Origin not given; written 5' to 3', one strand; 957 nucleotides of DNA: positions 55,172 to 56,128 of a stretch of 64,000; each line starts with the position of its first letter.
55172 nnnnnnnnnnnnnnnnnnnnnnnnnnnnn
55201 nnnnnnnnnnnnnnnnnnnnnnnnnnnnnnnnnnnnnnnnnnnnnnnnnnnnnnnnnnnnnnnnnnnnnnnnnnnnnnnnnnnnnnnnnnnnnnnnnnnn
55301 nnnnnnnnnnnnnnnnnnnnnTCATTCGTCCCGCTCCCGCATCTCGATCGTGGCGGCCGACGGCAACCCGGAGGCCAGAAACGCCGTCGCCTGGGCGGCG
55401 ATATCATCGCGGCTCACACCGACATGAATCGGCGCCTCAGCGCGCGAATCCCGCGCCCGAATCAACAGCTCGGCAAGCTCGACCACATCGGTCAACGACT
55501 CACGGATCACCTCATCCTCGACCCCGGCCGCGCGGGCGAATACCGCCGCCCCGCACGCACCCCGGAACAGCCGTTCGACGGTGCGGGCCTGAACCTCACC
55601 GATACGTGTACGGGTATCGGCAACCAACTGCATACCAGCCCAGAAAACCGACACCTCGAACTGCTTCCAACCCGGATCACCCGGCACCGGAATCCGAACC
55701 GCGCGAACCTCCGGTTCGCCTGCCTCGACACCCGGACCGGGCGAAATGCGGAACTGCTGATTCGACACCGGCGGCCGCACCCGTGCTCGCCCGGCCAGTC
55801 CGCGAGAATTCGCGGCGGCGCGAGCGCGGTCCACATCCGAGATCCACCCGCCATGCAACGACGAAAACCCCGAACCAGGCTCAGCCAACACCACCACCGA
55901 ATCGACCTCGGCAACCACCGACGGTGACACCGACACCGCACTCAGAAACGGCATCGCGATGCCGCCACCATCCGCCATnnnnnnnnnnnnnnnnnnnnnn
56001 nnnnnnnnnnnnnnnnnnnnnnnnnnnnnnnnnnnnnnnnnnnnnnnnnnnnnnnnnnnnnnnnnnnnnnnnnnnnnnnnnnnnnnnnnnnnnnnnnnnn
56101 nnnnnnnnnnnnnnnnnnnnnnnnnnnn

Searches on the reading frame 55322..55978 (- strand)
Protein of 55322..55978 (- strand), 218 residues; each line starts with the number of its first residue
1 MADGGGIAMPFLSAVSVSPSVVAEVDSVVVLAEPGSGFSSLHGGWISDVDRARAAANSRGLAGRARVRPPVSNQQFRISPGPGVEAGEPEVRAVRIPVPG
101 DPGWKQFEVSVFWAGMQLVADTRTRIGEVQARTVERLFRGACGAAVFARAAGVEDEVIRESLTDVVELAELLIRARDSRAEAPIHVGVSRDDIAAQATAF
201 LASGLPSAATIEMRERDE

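Call 18: search_protein_families(library=pfam, proteins=[window:55322-55978:-], max_evalue=0.01)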
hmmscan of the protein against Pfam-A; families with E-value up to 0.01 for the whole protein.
window:55322-55978:- (218 aa): 0 families

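Call 22: find_homologous_proteins(query=window:55322-55978:-, max_evalue=0.00001)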
Query window:55322-55978:- (218 aa): 26 proteins with E <= 0.00001 among 4169 candidates.
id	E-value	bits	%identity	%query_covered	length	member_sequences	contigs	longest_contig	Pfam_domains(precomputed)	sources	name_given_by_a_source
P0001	3.5e-121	420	93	100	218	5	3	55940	-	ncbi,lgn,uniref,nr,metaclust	ncbi:hypothetical protein IU414_27185 [Nocardia farcinica]|uniref:hypothetical protein n=1 Tax=Nocar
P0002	6.0e-70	253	60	100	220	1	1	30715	-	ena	-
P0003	3.8e-69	251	59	99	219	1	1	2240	-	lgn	-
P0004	4.4e-69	250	59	99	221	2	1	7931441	-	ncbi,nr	ncbi:hypothetical protein [Nocardia yunnanensis]|nr:hypothetical protein [Nocardia yunnanensis]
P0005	2.3e-68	248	60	99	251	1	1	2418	-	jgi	-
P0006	3.3e-68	247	58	99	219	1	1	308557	-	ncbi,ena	-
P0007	6.8e-68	246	61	99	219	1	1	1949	-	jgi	jgi:hypothetical protein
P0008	5.0e-67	244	59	86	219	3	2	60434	-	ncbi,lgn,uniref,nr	ncbi:hypothetical protein [Nocardia wallacei]|uniref:Uncharacterized protein n=1 Tax=Nocardia wallac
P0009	2.7e-66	241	58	86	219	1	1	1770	-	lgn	-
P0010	4.3e-65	237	58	99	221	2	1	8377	-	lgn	-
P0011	5.4e-65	237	57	99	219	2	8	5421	-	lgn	-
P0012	1.0e-64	236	58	94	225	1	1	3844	-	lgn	-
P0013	2.1e-63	232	55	86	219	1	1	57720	-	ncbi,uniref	ncbi:hypothetical protein ACFWPH_33320 [Nocardia sp. NPDC058499]|uniref:hypothetical protein n=1 Tax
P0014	2.8e-63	231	56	99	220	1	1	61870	-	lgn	-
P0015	4.7e-63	231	57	86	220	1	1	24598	-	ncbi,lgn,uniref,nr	ncbi:hypothetical protein [Nocardia carnea]|uniref:hypothetical protein n=1 Tax=Nocardia carnea TaxI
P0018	2.9e-61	225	56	99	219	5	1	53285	-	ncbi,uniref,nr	ncbi:hypothetical protein [Nocardia asiatica]|uniref:hypothetical protein n=1 Tax=Nocardia asiatica 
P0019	7.5e-61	223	57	86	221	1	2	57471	-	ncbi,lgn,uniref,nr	ncbi:hypothetical protein [Nocardia salmonicida]|uniref:hypothetical protein n=1 Tax=Nocardia salmon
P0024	4.0e-48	182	53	79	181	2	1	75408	-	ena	-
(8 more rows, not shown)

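Call 23: find_encoding_contigs(protein=P0002, flank=4000, max_places=1)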
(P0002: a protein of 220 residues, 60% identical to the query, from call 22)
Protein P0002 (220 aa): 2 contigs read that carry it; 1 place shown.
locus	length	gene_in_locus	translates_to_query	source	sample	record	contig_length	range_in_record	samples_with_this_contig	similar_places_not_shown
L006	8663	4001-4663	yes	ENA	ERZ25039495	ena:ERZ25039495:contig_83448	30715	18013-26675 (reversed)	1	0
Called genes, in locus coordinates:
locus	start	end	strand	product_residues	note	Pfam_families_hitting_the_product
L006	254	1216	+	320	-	-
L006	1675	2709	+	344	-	-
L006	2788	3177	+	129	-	PF11774:Lsr2, PF23359:Lsr2_DNA-bd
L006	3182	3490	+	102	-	-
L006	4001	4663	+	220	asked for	-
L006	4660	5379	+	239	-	-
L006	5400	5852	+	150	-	-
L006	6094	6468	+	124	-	PF00436:SSB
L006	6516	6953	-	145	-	-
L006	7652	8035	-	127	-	-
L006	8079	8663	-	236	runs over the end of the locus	PF13455:MUG113 (weak)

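Call 24: find_encoding_contigs(protein=P0004, flank=4000, max_places=1)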
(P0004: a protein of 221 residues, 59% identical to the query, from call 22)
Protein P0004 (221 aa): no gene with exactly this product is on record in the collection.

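Call 25: find_encoding_contigs(protein=P0006, flank=4000, max_places=1)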
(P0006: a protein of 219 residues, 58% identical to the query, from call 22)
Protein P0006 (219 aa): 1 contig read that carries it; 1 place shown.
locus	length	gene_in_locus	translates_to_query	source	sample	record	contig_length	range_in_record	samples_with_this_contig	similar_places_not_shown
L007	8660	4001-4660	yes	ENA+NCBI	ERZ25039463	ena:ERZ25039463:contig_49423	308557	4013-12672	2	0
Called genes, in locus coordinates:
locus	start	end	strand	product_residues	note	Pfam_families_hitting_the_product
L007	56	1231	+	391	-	-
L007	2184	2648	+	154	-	-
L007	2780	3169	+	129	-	PF11774:Lsr2, PF23359:Lsr2_DNA-bd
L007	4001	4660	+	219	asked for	-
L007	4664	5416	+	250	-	-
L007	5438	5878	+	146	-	-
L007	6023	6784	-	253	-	-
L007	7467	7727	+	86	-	-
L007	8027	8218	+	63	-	-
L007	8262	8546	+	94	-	-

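Call 26: find_encoding_contigs(protein=P0013, flank=4000, max_places=1)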
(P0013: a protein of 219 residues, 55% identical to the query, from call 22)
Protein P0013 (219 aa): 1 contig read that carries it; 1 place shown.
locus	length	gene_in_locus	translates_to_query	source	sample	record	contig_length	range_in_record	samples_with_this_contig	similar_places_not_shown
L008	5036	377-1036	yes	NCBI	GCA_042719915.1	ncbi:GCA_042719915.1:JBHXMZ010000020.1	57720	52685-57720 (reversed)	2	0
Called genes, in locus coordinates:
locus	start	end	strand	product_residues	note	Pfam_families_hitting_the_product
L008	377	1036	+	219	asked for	-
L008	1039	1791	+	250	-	-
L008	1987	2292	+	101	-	-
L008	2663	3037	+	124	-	PF00436:SSB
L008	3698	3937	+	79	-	-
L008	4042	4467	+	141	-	PF26991:DUF8317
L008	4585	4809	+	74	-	-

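Call 27: find_encoding_contigs(protein=P0014, flank=4000, max_places=1)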
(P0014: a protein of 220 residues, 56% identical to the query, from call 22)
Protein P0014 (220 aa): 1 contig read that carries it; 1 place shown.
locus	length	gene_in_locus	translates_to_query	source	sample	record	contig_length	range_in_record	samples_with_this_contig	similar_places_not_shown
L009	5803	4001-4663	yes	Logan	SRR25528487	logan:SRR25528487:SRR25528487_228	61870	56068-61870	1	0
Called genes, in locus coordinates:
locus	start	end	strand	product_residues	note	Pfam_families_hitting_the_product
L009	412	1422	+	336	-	PF01656:CbiA, PF02374:ArsA_ATPase (faint), PF06564:CBP_BcsQ, PF09140:MipZ (faint), PF10609:ParA (weak), PF13614:AAA_31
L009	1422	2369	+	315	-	-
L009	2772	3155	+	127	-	PF11774:Lsr2 (weak), PF23359:Lsr2_DNA-bd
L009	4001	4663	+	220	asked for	-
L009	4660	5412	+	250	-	-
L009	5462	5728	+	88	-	-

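Call 28: find_encoding_contigs(protein=P0015, flank=4000, max_places=1)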
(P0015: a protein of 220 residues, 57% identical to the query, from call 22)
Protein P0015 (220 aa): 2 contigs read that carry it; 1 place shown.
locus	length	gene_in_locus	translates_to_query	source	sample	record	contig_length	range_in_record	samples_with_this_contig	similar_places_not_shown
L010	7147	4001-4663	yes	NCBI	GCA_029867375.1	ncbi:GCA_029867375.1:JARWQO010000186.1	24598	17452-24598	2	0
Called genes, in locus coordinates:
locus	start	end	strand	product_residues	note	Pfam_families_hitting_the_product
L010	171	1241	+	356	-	-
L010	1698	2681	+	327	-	-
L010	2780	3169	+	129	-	PF11774:Lsr2, PF23359:Lsr2_DNA-bd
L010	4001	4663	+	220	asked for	-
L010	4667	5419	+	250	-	-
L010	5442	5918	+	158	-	-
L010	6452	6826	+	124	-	PF00436:SSB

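Call 29: find_encoding_contigs(protein=P0018, flank=4000, max_places=1)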
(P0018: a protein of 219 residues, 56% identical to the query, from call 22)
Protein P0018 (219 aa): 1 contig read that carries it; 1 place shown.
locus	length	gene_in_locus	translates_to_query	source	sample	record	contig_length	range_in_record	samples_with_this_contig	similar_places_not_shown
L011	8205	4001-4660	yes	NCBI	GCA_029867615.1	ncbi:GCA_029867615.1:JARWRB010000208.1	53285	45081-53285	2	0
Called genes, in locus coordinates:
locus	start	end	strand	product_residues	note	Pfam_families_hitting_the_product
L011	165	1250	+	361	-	-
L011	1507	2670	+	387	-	-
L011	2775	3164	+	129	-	PF11774:Lsr2, PF23359:Lsr2_DNA-bd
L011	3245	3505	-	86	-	-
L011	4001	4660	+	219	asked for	-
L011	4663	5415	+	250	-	-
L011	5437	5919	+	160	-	-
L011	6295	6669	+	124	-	PF00436:SSB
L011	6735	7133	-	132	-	-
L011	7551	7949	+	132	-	PF20213:DUF6573 (weak)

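Call 30: find_encoding_contigs(protein=P0019, flank=4000, max_places=1)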
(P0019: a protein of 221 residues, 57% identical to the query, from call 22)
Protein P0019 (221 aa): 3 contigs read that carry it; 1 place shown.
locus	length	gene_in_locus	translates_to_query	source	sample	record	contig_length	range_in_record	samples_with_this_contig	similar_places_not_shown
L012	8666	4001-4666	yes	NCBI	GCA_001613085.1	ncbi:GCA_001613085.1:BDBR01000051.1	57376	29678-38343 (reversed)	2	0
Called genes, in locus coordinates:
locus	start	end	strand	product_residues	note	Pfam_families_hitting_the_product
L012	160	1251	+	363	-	-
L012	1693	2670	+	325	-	-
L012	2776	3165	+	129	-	PF11774:Lsr2, PF23359:Lsr2_DNA-bd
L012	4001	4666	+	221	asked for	-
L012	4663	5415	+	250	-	-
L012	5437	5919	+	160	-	-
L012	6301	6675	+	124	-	PF00436:SSB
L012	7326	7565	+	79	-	-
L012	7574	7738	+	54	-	-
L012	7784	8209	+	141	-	PF26991:DUF8317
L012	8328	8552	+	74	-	-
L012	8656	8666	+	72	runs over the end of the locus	-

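Call 31: find_encoding_contigs(protein=P0024, flank=4000, max_places=1)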
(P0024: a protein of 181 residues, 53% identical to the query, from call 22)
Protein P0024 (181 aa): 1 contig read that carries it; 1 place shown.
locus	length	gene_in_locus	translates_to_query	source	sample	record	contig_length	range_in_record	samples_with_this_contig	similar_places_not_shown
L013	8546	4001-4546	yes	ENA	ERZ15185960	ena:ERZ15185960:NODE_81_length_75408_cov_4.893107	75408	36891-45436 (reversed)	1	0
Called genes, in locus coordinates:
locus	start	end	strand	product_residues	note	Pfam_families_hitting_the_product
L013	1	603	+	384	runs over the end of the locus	-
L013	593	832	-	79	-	-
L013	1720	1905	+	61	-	-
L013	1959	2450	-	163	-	-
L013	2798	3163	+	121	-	PF11774:Lsr2, PF23359:Lsr2_DNA-bd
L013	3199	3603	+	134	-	-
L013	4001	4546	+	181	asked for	-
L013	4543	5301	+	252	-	-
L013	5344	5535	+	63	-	-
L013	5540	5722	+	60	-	-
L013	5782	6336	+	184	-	-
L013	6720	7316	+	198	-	-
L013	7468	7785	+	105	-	-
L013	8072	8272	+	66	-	-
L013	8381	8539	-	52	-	-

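Call 48: search_protein_families(library=ncbifam, proteins=[window:55322-55978:-], max_evalue=0.01)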
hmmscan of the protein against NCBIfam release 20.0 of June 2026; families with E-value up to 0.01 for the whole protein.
window:55322-55978:- (218 aa): 0 families

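Call 58: predict_structure(alignment_id=A4)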
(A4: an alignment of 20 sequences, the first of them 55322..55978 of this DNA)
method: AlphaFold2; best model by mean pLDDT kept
length: 218 residues; sequences in the alignment: 20
mean_pLDDT: 57.1   pTM: 0.57
mean pLDDT of the five models: 57.1, 56.6, 53.4, 52.4, 50.4
residues with pLDDT >= 90: 0; 70-90: 81; 50-70: 43; < 50: 94
segments of 3 or more residues with pLDDT < 50: 1-25, 52-54, 58-89, 187-218
pLDDT, mean of each block of 10 residues (from residue 1): 32 38 50 59 58 49 35 33 43 68 81 87 83 80 77 75 80 78 48 35 32 31
secondary structure, 60 per line:
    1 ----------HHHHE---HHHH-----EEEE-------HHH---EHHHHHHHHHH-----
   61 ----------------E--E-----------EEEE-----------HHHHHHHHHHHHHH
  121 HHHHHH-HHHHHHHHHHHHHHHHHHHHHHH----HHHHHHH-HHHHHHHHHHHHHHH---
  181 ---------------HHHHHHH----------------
elements in order: H11-14 H19-22 E28-31 H46-55 E92-95 H107-126 H128-150 H155-161 H163-177 H196-202
